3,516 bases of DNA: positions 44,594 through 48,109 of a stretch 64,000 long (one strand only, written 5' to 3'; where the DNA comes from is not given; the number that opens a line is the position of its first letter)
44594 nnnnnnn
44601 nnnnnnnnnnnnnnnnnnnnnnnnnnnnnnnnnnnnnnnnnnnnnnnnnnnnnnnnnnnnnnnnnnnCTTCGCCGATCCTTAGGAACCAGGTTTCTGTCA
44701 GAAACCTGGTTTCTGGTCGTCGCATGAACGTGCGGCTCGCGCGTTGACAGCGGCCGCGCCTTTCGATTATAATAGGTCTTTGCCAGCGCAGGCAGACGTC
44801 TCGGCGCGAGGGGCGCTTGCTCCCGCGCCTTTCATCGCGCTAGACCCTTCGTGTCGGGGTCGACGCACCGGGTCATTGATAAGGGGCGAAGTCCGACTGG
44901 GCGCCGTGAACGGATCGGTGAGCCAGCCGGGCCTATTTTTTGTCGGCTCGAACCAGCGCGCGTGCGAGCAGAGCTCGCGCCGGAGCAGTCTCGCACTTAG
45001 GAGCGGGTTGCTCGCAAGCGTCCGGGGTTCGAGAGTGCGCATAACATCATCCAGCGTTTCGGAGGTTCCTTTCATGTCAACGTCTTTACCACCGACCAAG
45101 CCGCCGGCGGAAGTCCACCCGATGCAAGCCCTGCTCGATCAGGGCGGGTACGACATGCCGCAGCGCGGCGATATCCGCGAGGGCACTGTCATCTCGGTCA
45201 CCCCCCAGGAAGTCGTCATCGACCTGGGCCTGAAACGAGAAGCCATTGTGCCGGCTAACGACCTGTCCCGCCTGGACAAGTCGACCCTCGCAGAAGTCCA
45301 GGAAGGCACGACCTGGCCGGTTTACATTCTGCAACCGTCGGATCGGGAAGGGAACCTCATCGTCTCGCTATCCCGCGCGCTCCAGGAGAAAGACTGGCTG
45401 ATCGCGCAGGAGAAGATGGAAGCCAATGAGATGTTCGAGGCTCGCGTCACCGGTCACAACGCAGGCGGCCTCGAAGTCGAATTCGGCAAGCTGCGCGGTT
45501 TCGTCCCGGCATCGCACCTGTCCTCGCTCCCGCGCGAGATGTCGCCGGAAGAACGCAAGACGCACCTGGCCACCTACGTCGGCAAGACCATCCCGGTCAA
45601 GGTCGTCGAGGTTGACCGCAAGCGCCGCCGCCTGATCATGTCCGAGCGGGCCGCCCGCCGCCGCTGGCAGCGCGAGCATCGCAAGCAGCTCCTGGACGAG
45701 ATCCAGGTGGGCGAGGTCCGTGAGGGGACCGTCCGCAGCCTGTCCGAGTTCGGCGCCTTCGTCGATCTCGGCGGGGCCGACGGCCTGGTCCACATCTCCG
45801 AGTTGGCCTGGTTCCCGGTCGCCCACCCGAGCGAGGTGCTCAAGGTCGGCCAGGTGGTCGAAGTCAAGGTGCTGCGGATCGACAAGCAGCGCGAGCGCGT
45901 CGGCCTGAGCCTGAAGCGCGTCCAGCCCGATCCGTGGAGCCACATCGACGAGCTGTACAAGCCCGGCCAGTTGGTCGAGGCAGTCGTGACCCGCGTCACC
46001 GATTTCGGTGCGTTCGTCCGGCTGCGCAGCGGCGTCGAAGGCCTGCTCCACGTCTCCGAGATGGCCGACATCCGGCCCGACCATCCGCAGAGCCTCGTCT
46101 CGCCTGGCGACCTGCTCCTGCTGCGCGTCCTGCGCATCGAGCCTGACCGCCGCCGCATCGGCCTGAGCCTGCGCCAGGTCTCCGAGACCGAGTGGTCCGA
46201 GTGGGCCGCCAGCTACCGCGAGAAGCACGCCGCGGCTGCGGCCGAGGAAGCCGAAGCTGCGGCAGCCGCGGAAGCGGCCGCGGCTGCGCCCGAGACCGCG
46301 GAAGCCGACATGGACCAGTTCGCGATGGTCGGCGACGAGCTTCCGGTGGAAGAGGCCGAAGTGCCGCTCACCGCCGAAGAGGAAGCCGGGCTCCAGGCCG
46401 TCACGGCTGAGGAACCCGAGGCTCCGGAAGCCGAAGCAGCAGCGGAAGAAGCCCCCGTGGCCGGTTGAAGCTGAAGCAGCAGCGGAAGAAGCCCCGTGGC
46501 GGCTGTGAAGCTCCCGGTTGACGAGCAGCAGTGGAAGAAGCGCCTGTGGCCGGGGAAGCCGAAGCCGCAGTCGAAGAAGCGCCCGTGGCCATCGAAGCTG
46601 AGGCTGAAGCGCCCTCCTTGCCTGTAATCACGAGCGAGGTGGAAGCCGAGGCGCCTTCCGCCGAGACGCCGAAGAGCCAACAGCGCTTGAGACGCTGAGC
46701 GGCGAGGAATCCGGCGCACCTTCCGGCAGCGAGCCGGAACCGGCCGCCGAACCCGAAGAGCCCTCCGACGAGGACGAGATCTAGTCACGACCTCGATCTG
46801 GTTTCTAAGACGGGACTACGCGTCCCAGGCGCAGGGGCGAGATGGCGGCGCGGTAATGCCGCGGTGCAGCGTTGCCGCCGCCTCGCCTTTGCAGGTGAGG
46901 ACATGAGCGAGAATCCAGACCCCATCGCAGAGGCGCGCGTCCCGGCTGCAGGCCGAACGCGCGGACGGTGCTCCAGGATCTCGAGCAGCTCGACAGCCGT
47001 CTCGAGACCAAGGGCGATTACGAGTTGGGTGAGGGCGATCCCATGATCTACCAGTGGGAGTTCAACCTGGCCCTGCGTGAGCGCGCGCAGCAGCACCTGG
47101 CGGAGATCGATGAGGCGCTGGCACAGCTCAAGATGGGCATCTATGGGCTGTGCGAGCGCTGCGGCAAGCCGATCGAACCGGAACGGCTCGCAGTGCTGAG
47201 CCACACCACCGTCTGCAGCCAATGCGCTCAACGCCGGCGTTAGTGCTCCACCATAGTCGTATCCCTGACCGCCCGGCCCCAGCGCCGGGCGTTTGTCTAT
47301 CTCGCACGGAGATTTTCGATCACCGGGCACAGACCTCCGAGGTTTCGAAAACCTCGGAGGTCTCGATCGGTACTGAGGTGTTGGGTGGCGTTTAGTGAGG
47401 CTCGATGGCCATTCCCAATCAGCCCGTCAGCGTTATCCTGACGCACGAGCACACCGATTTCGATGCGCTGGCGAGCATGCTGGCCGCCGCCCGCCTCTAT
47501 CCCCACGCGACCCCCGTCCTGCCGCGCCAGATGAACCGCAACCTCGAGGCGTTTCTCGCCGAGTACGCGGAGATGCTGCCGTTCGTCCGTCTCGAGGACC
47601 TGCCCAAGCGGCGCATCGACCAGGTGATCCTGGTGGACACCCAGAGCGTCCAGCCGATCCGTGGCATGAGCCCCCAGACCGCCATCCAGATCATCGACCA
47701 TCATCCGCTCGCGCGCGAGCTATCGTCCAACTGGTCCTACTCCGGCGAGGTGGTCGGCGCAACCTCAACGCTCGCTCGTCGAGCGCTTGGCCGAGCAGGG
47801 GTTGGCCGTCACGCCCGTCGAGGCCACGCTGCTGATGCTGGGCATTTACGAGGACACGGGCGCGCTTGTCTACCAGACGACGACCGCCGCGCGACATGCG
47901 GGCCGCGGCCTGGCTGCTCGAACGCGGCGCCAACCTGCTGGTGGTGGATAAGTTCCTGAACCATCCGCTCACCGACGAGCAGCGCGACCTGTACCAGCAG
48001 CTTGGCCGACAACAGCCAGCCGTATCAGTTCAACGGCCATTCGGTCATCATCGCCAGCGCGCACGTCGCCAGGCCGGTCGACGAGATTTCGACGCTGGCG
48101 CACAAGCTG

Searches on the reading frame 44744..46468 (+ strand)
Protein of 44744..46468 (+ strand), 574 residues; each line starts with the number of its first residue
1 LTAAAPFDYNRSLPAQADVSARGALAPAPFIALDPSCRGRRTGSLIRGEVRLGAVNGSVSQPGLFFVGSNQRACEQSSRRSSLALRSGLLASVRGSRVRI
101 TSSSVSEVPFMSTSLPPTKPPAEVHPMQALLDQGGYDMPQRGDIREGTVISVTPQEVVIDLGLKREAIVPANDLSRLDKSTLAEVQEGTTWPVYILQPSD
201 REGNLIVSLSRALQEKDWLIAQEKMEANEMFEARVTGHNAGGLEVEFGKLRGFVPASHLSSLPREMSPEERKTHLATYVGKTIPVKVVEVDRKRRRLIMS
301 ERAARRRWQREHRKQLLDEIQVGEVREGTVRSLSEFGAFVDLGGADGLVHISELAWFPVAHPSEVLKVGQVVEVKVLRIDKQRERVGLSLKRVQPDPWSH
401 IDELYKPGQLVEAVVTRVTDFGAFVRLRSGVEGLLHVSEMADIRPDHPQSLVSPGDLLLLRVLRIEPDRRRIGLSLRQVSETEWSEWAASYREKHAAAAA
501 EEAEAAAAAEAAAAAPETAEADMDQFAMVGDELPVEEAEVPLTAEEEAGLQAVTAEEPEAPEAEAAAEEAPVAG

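Call 67: search_protein_families(library=pfam, proteins=[window:44744-46468:+], max_evalue=0.001)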
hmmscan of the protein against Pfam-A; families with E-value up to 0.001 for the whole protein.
window:44744-46468:+ (574 aa): 5 families
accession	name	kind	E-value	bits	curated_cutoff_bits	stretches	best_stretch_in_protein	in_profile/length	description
PF00575.29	S1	-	3e-68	226.6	22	4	320-391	2-74/74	S1 RNA binding domain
PF23459.1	S1_RRP5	-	1.8e-20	73.7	27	2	405-476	1-72/72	RRP5 S1 domain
PF17092.11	PCB_OB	-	1.3e-11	45.7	27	0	400-479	24-108/111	Penicillin-binding protein OB-like domain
PF21710.3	Spt6_S1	-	8.5e-07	29.6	27.5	0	406-478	15-88/91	Spt6, S1/OB domain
PF13509.12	S1_2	-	6e-06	26.7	21.8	0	408-441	2-35/61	S1 domain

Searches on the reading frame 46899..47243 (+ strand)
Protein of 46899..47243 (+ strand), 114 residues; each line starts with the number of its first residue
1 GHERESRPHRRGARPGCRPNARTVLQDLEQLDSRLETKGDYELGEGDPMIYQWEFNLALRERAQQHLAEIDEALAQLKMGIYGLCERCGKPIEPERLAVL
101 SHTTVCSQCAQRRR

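Call 67: search_protein_families(library=pfam, proteins=[window:46899-47243:+], max_evalue=0.001)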
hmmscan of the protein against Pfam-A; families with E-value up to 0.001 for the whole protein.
window:46899-47243:+ (114 aa): 1 family
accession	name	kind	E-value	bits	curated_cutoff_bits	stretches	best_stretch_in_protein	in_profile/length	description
PF01258.23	zf-dskA_traR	-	3.8e-10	40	24.9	1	80-113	1-34/36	Prokaryotic dksA/traR C4-type zinc finger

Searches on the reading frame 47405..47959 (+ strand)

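Call 67: search_protein_families(library=pfam, proteins=[window:47405-47959:+], max_evalue=0.001)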
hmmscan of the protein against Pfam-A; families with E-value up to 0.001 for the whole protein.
window:47405-47959:+ (184 aa): 1 family
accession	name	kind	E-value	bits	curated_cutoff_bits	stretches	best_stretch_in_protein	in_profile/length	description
PF01368.27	DHH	-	1e-08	36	28.1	1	10-127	3-101/125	DHH family, N-terminal domain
